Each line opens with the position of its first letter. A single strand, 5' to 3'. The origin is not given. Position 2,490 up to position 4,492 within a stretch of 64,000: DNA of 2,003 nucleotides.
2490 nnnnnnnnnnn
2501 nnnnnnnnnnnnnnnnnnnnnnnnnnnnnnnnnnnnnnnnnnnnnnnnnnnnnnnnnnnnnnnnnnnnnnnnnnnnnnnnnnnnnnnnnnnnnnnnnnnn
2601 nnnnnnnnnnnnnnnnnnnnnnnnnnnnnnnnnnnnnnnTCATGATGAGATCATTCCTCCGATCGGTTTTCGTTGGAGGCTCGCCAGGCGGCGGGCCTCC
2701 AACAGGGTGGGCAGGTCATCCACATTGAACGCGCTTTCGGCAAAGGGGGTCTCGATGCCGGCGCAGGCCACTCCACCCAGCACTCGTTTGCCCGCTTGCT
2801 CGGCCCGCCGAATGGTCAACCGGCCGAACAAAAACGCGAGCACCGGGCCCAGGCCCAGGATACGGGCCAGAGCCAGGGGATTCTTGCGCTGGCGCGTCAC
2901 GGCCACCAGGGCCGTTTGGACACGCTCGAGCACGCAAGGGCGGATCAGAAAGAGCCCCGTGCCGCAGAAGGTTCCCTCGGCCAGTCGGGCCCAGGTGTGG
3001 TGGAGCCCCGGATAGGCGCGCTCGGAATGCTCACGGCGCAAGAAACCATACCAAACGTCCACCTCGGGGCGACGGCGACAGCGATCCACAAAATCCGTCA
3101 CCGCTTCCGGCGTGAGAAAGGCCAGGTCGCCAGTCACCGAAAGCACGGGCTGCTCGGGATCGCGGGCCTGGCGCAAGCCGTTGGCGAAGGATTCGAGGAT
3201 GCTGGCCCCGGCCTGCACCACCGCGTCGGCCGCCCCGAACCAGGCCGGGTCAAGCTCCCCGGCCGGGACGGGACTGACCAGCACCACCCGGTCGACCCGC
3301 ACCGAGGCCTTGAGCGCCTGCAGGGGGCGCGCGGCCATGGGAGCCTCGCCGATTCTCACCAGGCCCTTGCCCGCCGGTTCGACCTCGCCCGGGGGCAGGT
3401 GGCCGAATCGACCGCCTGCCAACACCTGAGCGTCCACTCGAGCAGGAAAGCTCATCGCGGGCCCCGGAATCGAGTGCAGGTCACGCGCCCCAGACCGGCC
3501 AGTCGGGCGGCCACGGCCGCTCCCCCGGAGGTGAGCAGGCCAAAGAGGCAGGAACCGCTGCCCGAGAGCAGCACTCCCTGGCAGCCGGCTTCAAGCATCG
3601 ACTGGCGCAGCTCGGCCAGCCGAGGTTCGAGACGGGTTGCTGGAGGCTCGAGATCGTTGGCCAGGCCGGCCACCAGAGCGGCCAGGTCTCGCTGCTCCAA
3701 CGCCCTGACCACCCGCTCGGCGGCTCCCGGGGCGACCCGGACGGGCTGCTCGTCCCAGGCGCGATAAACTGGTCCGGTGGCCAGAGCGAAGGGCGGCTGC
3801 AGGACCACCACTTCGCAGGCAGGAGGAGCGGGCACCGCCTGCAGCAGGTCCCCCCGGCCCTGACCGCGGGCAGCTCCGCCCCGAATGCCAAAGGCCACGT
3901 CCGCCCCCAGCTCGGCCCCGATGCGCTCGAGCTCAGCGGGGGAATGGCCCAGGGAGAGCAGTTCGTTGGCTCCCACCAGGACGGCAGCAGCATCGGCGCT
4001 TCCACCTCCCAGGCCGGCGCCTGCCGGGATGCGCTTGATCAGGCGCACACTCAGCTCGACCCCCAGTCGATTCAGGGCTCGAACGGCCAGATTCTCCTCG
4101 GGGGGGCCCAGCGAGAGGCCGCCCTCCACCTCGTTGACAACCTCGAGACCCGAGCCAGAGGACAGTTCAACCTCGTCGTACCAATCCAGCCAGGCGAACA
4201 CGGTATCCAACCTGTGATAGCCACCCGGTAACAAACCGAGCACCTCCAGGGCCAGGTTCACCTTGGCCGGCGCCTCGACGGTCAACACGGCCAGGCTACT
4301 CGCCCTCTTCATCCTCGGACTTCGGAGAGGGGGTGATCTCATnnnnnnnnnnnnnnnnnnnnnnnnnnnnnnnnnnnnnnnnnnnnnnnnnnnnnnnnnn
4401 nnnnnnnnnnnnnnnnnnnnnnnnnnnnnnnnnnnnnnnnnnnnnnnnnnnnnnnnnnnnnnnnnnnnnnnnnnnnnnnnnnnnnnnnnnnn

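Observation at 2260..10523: Eight-gene tightly coupled minus-strand operon led by a pseudokinase-propeller protein and ending in ispE, a nucleotidyltransferase and ridA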

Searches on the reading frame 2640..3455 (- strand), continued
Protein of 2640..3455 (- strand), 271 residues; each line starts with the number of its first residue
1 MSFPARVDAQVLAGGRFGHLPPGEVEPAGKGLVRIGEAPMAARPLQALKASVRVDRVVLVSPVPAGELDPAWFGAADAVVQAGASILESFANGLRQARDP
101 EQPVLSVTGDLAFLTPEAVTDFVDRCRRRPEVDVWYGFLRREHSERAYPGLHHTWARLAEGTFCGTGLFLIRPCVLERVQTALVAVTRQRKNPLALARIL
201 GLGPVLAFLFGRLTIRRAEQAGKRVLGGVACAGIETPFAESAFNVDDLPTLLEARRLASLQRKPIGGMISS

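Call 69: search_protein_families(library=ncbifam, proteins=[L077:8156-9013:+, L081:9129-10013:+, L079:8147-9004:+, P0143, P0117], max_evalue=0.001)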
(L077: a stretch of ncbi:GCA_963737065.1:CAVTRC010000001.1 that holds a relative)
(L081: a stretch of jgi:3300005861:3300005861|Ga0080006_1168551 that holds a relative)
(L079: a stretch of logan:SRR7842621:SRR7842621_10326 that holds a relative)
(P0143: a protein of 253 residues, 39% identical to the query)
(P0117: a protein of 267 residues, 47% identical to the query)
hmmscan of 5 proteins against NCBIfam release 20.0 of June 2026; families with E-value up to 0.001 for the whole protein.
L077:8156-9013:+ (285 aa): 9 families
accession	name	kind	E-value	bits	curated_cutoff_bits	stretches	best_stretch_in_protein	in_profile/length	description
NF002870.0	PRK03188.1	equivalog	9e-49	165.8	286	1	2-264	12-283/310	4-(cytidine 5'-diphospho)-2-C-methyl-D-erythritol kinase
TIGR00154.1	ispE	equivalog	3.2e-48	164.8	138.7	1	3-253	5-260/294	4-(cytidine 5'-diphospho)-2-C-methyl-D-erythritol kinase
NF011202.0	PRK14608.1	equivalog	4.1e-48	164.1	204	1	3-264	12-278/294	4-(cytidine 5'-diphospho)-2-C-methyl-D-erythritol kinase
NF011205.0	PRK14611.1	equivalog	7.4e-36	124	364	1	2-260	3-261/275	4-(cytidine 5'-diphospho)-2-C-methyl-D-erythritol kinase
NF011207.0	PRK14613.1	equivalog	8.4e-34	117.1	359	2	72-265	90-284/297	4-(cytidine 5'-diphospho)-2-C-methyl-D-erythritol kinase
NF003216.0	PRK04181.1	equivalog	3.6e-22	79.4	191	1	6-252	6-255/257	4-(cytidine 5'-diphospho)-2-C-methyl-D-erythritol kinase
NF004568.0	PRK05905.1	equivalog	3.6e-09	36.7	321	1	77-175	91-189/261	4-(cytidine 5'-diphospho)-2-C-methyl-D-erythritol kinase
NF002288.1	PRK01212.1-4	equivalog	8.7e-08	31.5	194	0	60-105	57-106/303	homoserine kinase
TIGR00191.1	thrB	equivalog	1.7e-05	23.8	168.25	1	58-257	58-271/304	homoserine kinase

L081:9129-10013:+ (294 aa): 9 families
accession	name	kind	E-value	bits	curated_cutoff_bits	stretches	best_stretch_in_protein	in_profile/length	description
NF011202.0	PRK14608.1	equivalog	3.4e-50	171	204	1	6-270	11-278/294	4-(cytidine 5'-diphospho)-2-C-methyl-D-erythritol kinase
NF002870.0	PRK03188.1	equivalog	1.6e-47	161.7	286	1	6-271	12-284/310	4-(cytidine 5'-diphospho)-2-C-methyl-D-erythritol kinase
TIGR00154.1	ispE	equivalog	2.2e-46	158.8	138.7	1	6-268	4-269/294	4-(cytidine 5'-diphospho)-2-C-methyl-D-erythritol kinase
NF011205.0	PRK14611.1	equivalog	2.6e-41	141.9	364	1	6-267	3-262/275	4-(cytidine 5'-diphospho)-2-C-methyl-D-erythritol kinase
NF011207.0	PRK14613.1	equivalog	2e-36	125.7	359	2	84-270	96-283/297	4-(cytidine 5'-diphospho)-2-C-methyl-D-erythritol kinase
NF003216.0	PRK04181.1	equivalog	6.7e-24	85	191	1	8-258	4-255/257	4-(cytidine 5'-diphospho)-2-C-methyl-D-erythritol kinase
NF004568.0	PRK05905.1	equivalog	3.6e-13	49.8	321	1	84-256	92-255/261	4-(cytidine 5'-diphospho)-2-C-methyl-D-erythritol kinase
NF002288.1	PRK01212.1-4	equivalog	8.2e-10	38.2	194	1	79-269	74-277/303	homoserine kinase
TIGR00191.1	thrB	equivalog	3.5e-07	29.4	168.25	1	82-264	81-271/304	homoserine kinase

L079:8147-9004:+ (285 aa): 9 families
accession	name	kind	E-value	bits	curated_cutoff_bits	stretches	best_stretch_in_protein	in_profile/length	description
NF011202.0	PRK14608.1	equivalog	7.9e-51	173.1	204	1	4-256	12-263/294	4-(cytidine 5'-diphospho)-2-C-methyl-D-erythritol kinase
NF002870.0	PRK03188.1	equivalog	2.9e-49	167.4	286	1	6-271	15-287/310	4-(cytidine 5'-diphospho)-2-C-methyl-D-erythritol kinase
TIGR00154.1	ispE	equivalog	2e-45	155.6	138.7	1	3-252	4-254/294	4-(cytidine 5'-diphospho)-2-C-methyl-D-erythritol kinase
NF011205.0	PRK14611.1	equivalog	8.2e-41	140.3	364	1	1-271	1-268/275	4-(cytidine 5'-diphospho)-2-C-methyl-D-erythritol kinase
NF003216.0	PRK04181.1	equivalog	1.4e-27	97.1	191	1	7-252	6-250/257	4-(cytidine 5'-diphospho)-2-C-methyl-D-erythritol kinase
NF011207.0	PRK14613.1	equivalog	3.1e-20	72.6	359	1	5-253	2-267/297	4-(cytidine 5'-diphospho)-2-C-methyl-D-erythritol kinase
NF004568.0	PRK05905.1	equivalog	1.3e-10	41.4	321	1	67-254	70-254/261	4-(cytidine 5'-diphospho)-2-C-methyl-D-erythritol kinase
TIGR00191.1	thrB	equivalog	3e-07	29.6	168.25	1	34-178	23-178/304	homoserine kinase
NF002288.1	PRK01212.1-4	equivalog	1.5e-06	27.5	194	1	32-141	21-131/303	homoserine kinase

P0143 (253 aa): 8 families
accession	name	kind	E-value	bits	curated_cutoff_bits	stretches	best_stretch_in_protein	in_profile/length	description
TIGR00453.1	ispD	equivalog_domain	8.7e-09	35.1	181.3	1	6-121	2-118/219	2-C-methyl-D-erythritol 4-phosphate cytidylyltransferase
NF002741.0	PRK02726.1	equivalog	3.3e-06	26.8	179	1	3-125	7-123/200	molybdenum cofactor guanylyltransferase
TIGR03552.1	F420_cofC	equivalog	1.2e-05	25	105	1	36-122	31-119/196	2-phospho-L-lactate guanylyltransferase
NF001186.0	PRK00155.2-3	equivalog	1.3e-05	24.8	253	1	4-122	5-126/224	2-C-methyl-D-erythritol 4-phosphate cytidylyltransferase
TIGR00454.1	TIGR00454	hypoth_equivalog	3.2e-05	23.9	174.7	1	6-121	3-115/183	TIGR00454 family protein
NF010932.0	PRK14352.1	equivalog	4.8e-05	22.2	611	1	4-120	7-126/488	bifunctional UDP-N-acetylglucosamine diphosphorylase/glucosamine-1-phosphate N-acetyltransferase GlmU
NF001457.0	PRK00317.1-3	equivalog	0.00025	20.6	164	0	5-119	3-112/200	molybdenum cofactor guanylyltransferase MobA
NF045782.1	NicBOxredNboR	equivalog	0.00089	19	260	0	2-122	7-125/206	nicotine blue oxidoreductase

P0117 (267 aa): 0 families

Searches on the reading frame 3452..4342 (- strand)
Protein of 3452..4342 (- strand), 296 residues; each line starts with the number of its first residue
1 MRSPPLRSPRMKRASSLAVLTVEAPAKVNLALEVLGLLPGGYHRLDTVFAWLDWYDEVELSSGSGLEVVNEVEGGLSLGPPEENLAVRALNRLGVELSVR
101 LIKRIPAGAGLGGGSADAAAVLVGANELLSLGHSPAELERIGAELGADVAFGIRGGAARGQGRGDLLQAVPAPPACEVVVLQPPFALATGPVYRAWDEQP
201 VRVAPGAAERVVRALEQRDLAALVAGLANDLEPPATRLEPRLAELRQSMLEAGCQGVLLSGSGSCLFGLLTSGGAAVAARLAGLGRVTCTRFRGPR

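Call 4: search_protein_families(library=pfam, proteins=[window:3452-4342:-], max_evalue=0.01)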
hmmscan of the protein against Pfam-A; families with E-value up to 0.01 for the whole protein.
window:3452-4342:- (296 aa): 2 families
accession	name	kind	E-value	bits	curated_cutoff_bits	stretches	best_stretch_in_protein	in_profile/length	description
PF00288.32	GHMP_kinases_N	-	8.3e-14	52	22.3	1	85-156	2-76/87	GHMP kinases N terminal domain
PF08544.19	GHMP_kinases_C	-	1.7e-10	41.6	21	1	212-280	2-76/85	GHMP kinases C terminal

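Call 5: search_protein_families(library=ncbifam, proteins=[window:3452-4342:-], max_evalue=0.01)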
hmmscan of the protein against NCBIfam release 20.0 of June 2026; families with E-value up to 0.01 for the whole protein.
window:3452-4342:- (296 aa): 12 families
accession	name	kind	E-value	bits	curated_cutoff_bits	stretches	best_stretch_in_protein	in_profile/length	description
NF002870.0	PRK03188.1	equivalog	1e-55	188.7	286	1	16-288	7-290/310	4-(cytidine 5'-diphospho)-2-C-methyl-D-erythritol kinase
NF011202.0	PRK14608.1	equivalog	1.1e-52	179.2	204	1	15-279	5-274/294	4-(cytidine 5'-diphospho)-2-C-methyl-D-erythritol kinase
TIGR00154.1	ispE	equivalog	3.9e-51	174.4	138.7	1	20-271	3-259/294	4-(cytidine 5'-diphospho)-2-C-methyl-D-erythritol kinase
NF011205.0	PRK14611.1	equivalog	8.8e-36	123.8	364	1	21-268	3-250/275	4-(cytidine 5'-diphospho)-2-C-methyl-D-erythritol kinase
NF003216.0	PRK04181.1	equivalog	8.8e-28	97.8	191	1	22-268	3-252/257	4-(cytidine 5'-diphospho)-2-C-methyl-D-erythritol kinase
NF011207.0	PRK14613.1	equivalog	2.7e-26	92.5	359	1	94-271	91-271/297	4-(cytidine 5'-diphospho)-2-C-methyl-D-erythritol kinase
NF002288.1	PRK01212.1-4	equivalog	1.5e-13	50.5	194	2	54-150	25-129/303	homoserine kinase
TIGR00191.1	thrB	equivalog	4.2e-11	42.2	168.25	1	91-272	72-267/304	homoserine kinase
NF004568.0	PRK05905.1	equivalog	2.8e-10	40.3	321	1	96-267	89-253/261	4-(cytidine 5'-diphospho)-2-C-methyl-D-erythritol kinase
TIGR01920.1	Shik_kin_archae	equivalog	0.00017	21.1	126.85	0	86-149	57-122/266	shikimate kinase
NF040725.1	panto_kin_Meth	equivalog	0.00034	19.7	380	1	84-167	73-155/286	pantoate kinase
NF009948.0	PRK13412.1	equivalog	0.00034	18.4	721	1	89-136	719-766/974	bifunctional fucokinase/fucose-1-phosphate guanylyltransferase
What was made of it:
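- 3452..4342 (-): IspE, CDP-ME kinase of the MEP pathway (module 1). TIGR00154 174.4 bits against a 138.7 cutoff (call 5).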
